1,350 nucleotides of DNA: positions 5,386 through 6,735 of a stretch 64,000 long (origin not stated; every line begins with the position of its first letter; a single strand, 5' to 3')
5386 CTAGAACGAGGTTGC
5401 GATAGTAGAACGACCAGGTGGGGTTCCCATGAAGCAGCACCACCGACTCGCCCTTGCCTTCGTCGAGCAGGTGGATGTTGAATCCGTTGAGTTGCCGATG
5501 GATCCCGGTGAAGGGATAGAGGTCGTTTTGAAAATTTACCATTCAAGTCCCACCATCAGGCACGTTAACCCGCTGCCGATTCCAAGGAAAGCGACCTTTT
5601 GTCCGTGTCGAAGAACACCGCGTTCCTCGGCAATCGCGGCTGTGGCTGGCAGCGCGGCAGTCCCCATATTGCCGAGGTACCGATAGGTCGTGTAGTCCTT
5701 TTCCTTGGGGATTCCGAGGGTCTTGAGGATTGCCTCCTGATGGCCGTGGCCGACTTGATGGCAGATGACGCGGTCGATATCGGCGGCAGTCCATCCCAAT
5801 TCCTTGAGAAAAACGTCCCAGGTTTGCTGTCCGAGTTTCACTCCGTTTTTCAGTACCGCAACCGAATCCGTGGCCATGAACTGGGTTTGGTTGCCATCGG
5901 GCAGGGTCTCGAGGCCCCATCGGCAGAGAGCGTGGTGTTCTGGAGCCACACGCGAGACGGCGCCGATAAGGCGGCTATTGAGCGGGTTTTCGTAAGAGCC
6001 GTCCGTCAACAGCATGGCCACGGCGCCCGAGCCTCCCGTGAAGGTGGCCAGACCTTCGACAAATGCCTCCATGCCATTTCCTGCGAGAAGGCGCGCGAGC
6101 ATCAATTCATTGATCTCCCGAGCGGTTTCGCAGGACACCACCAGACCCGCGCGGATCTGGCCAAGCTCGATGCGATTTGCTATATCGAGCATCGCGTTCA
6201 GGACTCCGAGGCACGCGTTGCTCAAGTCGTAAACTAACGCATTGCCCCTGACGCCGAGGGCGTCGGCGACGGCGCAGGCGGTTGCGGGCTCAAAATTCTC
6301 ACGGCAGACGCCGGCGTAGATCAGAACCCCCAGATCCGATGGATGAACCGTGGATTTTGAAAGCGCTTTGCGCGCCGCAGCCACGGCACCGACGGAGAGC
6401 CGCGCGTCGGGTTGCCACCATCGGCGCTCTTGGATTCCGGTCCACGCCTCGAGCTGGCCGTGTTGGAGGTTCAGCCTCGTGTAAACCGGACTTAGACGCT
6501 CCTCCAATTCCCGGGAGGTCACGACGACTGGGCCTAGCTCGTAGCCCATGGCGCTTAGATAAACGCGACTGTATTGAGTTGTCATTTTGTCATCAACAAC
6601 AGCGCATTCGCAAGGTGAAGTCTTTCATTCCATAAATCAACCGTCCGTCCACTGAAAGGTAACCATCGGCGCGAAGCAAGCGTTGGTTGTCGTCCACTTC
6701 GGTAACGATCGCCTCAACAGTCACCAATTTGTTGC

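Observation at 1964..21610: PUFA-synthase genes (pfaD-pfaA-pfaC) fused head-to-tail with a complete oleABCD olefin pathway in one 19.6-kb operon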

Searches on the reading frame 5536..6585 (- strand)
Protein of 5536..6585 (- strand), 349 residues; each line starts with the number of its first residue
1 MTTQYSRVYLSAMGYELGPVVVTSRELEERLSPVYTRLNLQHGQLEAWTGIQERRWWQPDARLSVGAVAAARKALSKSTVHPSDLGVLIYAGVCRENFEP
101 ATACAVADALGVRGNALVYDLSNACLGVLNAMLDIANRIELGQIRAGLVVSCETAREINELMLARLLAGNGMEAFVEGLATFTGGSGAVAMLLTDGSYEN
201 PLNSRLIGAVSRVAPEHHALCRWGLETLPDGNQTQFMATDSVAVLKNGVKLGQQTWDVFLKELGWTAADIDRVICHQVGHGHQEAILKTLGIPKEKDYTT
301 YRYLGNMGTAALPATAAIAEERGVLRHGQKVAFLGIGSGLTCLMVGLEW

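Call 3: search_protein_families(library=pfam, proteins=[window:5536-6585:-])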
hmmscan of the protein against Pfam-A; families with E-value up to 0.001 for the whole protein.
window:5536-6585:- (349 aa): 2 families
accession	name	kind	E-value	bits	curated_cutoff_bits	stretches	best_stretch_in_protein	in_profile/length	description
PF08541.16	ACP_syn_III_C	-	1e-18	67.7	26.6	1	260-349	1-90/90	3-Oxoacyl-[acyl-carrier-protein (ACP)] synthase III C terminal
PF00108.29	Thiolase_N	-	1.1e-05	25.4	26.4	1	69-154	29-114/260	Thiolase, N-terminal domain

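Call 4: search_protein_families(library=ncbifam, proteins=[window:5536-6585:-])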
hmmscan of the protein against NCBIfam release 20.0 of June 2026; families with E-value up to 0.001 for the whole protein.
window:5536-6585:- (349 aa): 11 families
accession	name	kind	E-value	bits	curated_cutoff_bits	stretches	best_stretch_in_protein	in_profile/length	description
NF006720.0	PRK09258.1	equivalog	9.2e-141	469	285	1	4-349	2-338/338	3-oxoacyl-ACP synthase III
NF006829.0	PRK09352.1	subfamily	9.5e-34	116.8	249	1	14-347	11-319/322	beta-ketoacyl-ACP synthase 3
NF004623.0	PRK05963.1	equivalog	1.8e-27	96.5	437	1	34-342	25-321/328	beta-ketoacyl-ACP synthase III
TIGR00747.1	fabH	subfamily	1.8e-24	86.4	292.1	1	48-341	36-314/322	beta-ketoacyl-ACP synthase III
NF005541.0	PRK07204.1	equivalog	4e-21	75.7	402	1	12-345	9-325/329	beta-ketoacyl-ACP synthase III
NF003274.0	PRK04262.1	equivalog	1.6e-12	47.2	244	1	47-176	35-163/347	hydroxymethylglutaryl-CoA synthase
NF005703.0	PRK07515.1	equivalog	2.3e-11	43.2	304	1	67-154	100-185/373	beta-ketoacyl-ACP synthase III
NF005308.0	PRK06840.1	equivalog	3e-10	39.7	315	1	47-137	37-126/339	3-oxoacyl-ACP synthase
TIGR00748.1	HMG_CoA_syn_Arc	equivalog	2.2e-08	33.8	353.35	1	58-178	45-164/345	hydroxymethylglutaryl-CoA synthase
TIGR01930.1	AcCoA-C-Actrans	subfamily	0.00011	21.3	240.55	0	68-155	26-113/385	acetyl-CoA C-acyltransferase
NF009519.0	PRK12880.1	equivalog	0.00058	19.3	436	1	64-145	61-142/353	beta-ketoacyl-ACP synthase III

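Call 5: search_solved_structures(query=window:5536-6585:-, max_evalue=0.00001, show_alignments=1)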
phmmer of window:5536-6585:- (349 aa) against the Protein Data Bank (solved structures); distinct sequences matched with E-value up to 0.00001: 52.
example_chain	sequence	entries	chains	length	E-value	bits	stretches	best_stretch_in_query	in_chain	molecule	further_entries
3row_A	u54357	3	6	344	5.3e-57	197.1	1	7-349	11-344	3-oxoacyl-[ACP] synthase III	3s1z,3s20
3s21_A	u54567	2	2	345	5.3e-57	197.1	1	7-349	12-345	3-oxoacyl-[ACP] synthase III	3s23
5vxh_A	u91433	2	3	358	1.6e-56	195.6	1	7-349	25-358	3-oxoacyl-[ACP] synthase III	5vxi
5vxf_A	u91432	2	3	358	1.6e-56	195.5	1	7-349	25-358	3-oxoacyl-[ACP] synthase III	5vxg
5vxd_A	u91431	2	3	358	4.3e-56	194.1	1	7-349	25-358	3-oxoacyl-[ACP] synthase III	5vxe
6b2s_A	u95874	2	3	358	5.8e-56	193.7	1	7-349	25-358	3-oxoacyl-[ACP] synthase III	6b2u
6b2t_A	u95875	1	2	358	1.1e-55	192.8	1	7-349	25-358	3-oxoacyl-[ACP] synthase III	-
4kti_A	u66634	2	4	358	1.1e-55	192.8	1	7-349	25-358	3-oxoacyl-[ACP] synthase III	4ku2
4ktm_A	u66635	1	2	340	1.3e-55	192.6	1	7-349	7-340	3-oxoacyl-[ACP] synthase III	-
4ku3_A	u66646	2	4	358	1.5e-55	192.3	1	7-349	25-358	3-oxoacyl-[ACP] synthase III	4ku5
6b2r_A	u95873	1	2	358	1.6e-55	192.3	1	7-349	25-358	3-oxoacyl-[ACP] synthase III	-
3fk5_A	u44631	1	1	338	9.1e-55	189.8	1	7-349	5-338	3-oxoacyl-synthase III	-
4dfe_A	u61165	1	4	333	5.5e-24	88.6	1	3-341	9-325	3-oxoacyl-[acyl-carrier-protein] synthase 3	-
8vd9_A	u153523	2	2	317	1.1e-19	74.4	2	45-179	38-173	Beta-ketoacyl-[acyl-carrier-protein] synthase III 1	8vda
3h76_A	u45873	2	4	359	1.3e-18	70.9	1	37-341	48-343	PQS biosynthetic enzyme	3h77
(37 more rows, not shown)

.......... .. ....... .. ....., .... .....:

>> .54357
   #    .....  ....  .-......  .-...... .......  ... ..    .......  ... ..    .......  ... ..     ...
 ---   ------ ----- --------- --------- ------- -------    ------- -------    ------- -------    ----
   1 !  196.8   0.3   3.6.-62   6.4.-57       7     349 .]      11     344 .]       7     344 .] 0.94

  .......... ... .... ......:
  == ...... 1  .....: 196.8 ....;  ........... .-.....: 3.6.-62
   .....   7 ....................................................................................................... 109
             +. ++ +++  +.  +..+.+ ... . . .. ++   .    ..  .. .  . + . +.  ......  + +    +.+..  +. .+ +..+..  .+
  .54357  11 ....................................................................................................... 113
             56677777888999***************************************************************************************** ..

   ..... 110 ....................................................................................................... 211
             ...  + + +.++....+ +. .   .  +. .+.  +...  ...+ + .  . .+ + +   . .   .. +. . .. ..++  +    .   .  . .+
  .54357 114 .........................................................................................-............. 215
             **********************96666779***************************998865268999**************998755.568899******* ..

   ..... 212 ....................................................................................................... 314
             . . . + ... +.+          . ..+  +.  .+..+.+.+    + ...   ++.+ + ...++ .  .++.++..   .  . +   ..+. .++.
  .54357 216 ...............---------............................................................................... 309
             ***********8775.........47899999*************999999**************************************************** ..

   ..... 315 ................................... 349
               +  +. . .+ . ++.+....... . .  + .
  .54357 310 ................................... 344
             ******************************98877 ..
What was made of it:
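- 5536..6585 (-): oleA: head-to-head (non-decarboxylative) Claisen-condensing thiolase (349 aa). Its best PDB matches are X. campestris OleA structures (3ROW etc., 197 bits), against 89 bits or less for FabH (call 5).
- On OleA (acyl-CoA:acyl-CoA alkyltransferase, thiolase superfamily): The PDB search gives X. campestris OleA 197 bits against a best FabH-type hit of 88.6 bits (call 5).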

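Call 12: find_homologous_proteins(query=window:5536-6585:-, max_evalue=1e-20)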
Query window:5536-6585:- (349 aa): 6414 proteins with E <= 1e-20 among 8000 candidates; the best 120 are listed.
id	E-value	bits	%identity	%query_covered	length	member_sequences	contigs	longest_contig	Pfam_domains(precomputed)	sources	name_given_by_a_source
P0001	8.7e-230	780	100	100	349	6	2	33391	PF00108.30,PF08541.17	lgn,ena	-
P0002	5.6e-203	692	87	100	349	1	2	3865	PF00108.30,PF08541.17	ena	-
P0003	5.2e-202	689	87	100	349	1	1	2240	PF00108.30,PF08541.17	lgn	-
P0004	5.3e-200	682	87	99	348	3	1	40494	PF00108.30,PF08541.17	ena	-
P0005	2.3e-179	614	79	100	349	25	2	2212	PF00108.30,PF08541.17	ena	-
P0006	1.1e-177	609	78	100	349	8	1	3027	PF00108.30,PF08541.17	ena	-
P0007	4.2e-177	607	77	100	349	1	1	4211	PF00108.30,PF08541.17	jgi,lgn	-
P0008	6.1e-177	606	77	100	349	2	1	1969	PF00108.30,PF08541.17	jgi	jgi:acyl-CoA:acyl-CoA alkyltransferase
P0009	7.2e-177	606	78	99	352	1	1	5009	PF00108.30,PF08541.17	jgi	jgi:acyl-CoA:acyl-CoA alkyltransferase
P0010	4.9e-176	603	77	99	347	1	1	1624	PF00108.30,PF08541.17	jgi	jgi:3-oxoacyl-[acyl-carrier-protein] synthase-3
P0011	9.2e-176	602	77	99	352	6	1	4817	PF00108.30,PF08541.17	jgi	-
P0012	1.8e-175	602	77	99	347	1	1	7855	PF08541.17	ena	-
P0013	2.2e-175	601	78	99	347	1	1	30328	PF00108.30,PF08541.17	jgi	jgi:3-oxoacyl-[acyl-carrier-protein] synthase-3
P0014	2.3e-175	601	77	99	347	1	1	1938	PF00108.30,PF08541.17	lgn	-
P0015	2.3e-175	601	77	99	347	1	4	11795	PF00108.30,PF08541.17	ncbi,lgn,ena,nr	ncbi:MAG: 3-oxoacyl-ACP synthase III [Betaproteobacteria bacterium]|nr:3-oxoacyl-ACP synthase III [B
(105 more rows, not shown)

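Call 20: find_related_loci(query=A1, collection=genome_contigs, flank=10000)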
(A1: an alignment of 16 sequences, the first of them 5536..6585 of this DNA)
Query A1 (349 aa) in genome_contigs; peptide patterns used: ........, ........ (x = any residue, [..] = any of these).
295 stretches matched a pattern; 264 encode a relative of the query (tblastn E <= 1e-3); the best 80 are kept; 80 distinct loci.
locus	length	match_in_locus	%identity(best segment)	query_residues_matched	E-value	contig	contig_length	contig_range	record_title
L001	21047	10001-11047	99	1-349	0e+0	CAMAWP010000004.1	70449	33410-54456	MAG: Akkermansia muciniphila isolate MaH-09apr19-44 genome assembly, contig: MaH-09apr19-C655, whole genome shotgun sequ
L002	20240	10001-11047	87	1-349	0e+0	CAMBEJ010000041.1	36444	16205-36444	MAG: Akkermansia muciniphila isolate TH-08apr19-195 genome assembly, contig: TH-08apr19-C2862, whole genome shotgun sequ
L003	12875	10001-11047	79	1-349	0e+0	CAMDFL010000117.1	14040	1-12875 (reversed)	MAG: Bordetella parapertussis isolate MoH-02may19-183 genome assembly, contig: MoH-02may19-C7869, whole genome shotgun s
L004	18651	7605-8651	78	1-349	9e-180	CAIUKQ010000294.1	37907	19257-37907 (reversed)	MAG: uncultured beta proteobacterium isolate Kiruna2_bin-4101 genome assembly, contig: bin-4101:294/514, whole genome sh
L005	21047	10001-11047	74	1-349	4e-179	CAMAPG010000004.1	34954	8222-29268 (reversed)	MAG: Opitutus sp. GAS368 isolate AH-24oct19-130 genome assembly, contig: AH-24oct19-C2500, whole genome shotgun sequence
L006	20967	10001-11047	79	1-349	7e-179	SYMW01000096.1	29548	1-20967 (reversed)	MAG: Verrucomicrobiales bacterium isolate F1-80-MAGs106 F1-80__c204770, whole genome shotgun sequence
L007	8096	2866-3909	76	2-349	1e-178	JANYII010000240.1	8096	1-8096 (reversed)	MAG: Betaproteobacteria bacterium isolate GL140_2_metabinner_39 GL140_2_k141_2055804, whole genome shotgun sequence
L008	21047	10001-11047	74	1-349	1e-178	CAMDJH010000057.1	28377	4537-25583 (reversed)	MAG: Akkermansia muciniphila isolate ZH-13nov19-140 genome assembly, contig: ZH-13nov19-C2262, whole genome shotgun sequ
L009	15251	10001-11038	75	4-349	1e-178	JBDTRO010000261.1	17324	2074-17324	MAG: Betaproteobacteria bacterium isolate cluster3_bin.249 NODE_12239_length_17324_cov_8.971568, whole genome shotgun se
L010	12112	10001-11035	77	5-349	3e-175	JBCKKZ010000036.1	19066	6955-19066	Burkholderiales bacterium isolate SLM_MC1B_68-L02 Node_36_length_19066_cov_15.804123, whole genome shotgun sequence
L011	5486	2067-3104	77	4-349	4e-178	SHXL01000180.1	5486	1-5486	MAG: Betaproteobacteria bacterium isolate Baikal-deep-G90 BACOMB-40M-C5668, whole genome shotgun sequence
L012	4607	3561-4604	76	2-349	7e-180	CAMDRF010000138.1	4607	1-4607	MAG: Nitrosovibrio sp. Nv4 isolate TH-11nov19-59 genome assembly, contig: TH-11nov19-C46415, whole genome shotgun sequen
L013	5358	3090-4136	74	1-349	2e-177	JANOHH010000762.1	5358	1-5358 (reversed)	MAG: Verrucomicrobiota bacterium isolate SOY_64_concoct_187_sub SOY_64_k141_3690442, whole genome shotgun sequence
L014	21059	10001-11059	73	1-349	2e-172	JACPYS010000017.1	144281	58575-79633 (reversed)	MAG: Betaproteobacteria bacterium isolate NC_groundwater_869_Pr1_S2p5_64_25 Montesol18_S2p5_coassembly_scaffold_244295,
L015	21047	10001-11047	75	1-349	2e-172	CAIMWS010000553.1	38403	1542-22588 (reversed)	MAG: uncultured Verrucomicrobia bacterium isolate LaPlata_bin-2736 genome assembly, contig: bin-2736:553/561, whole geno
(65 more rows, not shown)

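Call 47: find_encoding_contigs(protein=P0001, flank=10000, max_places=3)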
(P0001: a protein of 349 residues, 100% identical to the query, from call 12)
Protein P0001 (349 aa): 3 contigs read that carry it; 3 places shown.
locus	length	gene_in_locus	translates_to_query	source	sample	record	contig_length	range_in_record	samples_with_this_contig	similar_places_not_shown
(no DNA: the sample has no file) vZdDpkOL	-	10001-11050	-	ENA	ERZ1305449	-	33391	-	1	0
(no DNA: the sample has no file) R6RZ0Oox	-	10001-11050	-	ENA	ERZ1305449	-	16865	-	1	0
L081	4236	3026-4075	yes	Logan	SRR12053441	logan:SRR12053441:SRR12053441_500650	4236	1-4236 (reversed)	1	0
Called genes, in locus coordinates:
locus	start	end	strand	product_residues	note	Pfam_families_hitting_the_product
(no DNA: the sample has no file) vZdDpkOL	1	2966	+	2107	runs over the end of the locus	PF00109:ketoacyl-synt, PF02801:Ketoacyl-synt_C, PF16197:KAsynt_C_assoc (weak), PF00698:Acyl_transf_1, PF00550:PP-binding, PF08659:KR, PF00106:adh_short, PF14765:PS-DH, +2 more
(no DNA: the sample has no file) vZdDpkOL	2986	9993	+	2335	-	PF00109:ketoacyl-synt, PF02801:Ketoacyl-synt_C, PF00109:ketoacyl-synt, PF02801:Ketoacyl-synt_C, PF16197:KAsynt_C_assoc (weak), PF07977:FabA, PF22818:ApeI-like (faint), PF07977:FabA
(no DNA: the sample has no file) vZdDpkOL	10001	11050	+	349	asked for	PF00108:Thiolase_N (faint), PF08541:ACP_syn_III_C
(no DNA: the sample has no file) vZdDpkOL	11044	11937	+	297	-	PF00561:Abhydrolase_1, PF12146:Hydrolase_4, PF12697:Abhydrolase_6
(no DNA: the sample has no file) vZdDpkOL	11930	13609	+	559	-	PF00501:AMP-binding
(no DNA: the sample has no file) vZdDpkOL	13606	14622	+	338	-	PF01073:3Beta_HSD, PF01370:Epimerase, PF02719:Polysacc_synt_2, PF04321:RmlD_sub_bind, PF05368:NmrA, PF13460:NAD_binding_10, PF16363:GDP_Man_Dehyd, PF07993:NAD_binding_4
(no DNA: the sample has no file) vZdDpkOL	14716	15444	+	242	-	PF01168:Ala_racemase_N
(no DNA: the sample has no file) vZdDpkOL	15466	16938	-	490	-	PF14559:TPR_19 (faint), PF13428:TPR_14 (faint), PF12895:ANAPC3 (faint), PF00515:TPR_1 (faint), PF07719:TPR_2 (faint), PF13424:TPR_12 (faint), PF13432:TPR_16 (weak)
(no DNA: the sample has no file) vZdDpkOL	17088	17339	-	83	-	?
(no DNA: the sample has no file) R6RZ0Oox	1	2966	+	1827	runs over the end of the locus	?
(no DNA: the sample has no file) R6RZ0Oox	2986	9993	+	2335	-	PF00109:ketoacyl-synt, PF02801:Ketoacyl-synt_C, PF00109:ketoacyl-synt, PF02801:Ketoacyl-synt_C, PF16197:KAsynt_C_assoc (weak), PF07977:FabA, PF22818:ApeI-like (faint), PF07977:FabA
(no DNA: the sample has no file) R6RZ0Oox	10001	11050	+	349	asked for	PF00108:Thiolase_N (faint), PF08541:ACP_syn_III_C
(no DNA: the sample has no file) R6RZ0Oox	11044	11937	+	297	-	PF00561:Abhydrolase_1, PF12146:Hydrolase_4, PF12697:Abhydrolase_6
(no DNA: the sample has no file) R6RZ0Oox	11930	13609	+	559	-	PF00501:AMP-binding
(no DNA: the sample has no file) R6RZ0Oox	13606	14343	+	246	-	?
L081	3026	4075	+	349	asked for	PF00108:Thiolase_N (faint), PF08541:ACP_syn_III_C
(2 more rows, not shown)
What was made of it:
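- Checked: Independent gene calls on identical contigs give a 2335-aa product, which fits the GTG start (call 47).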
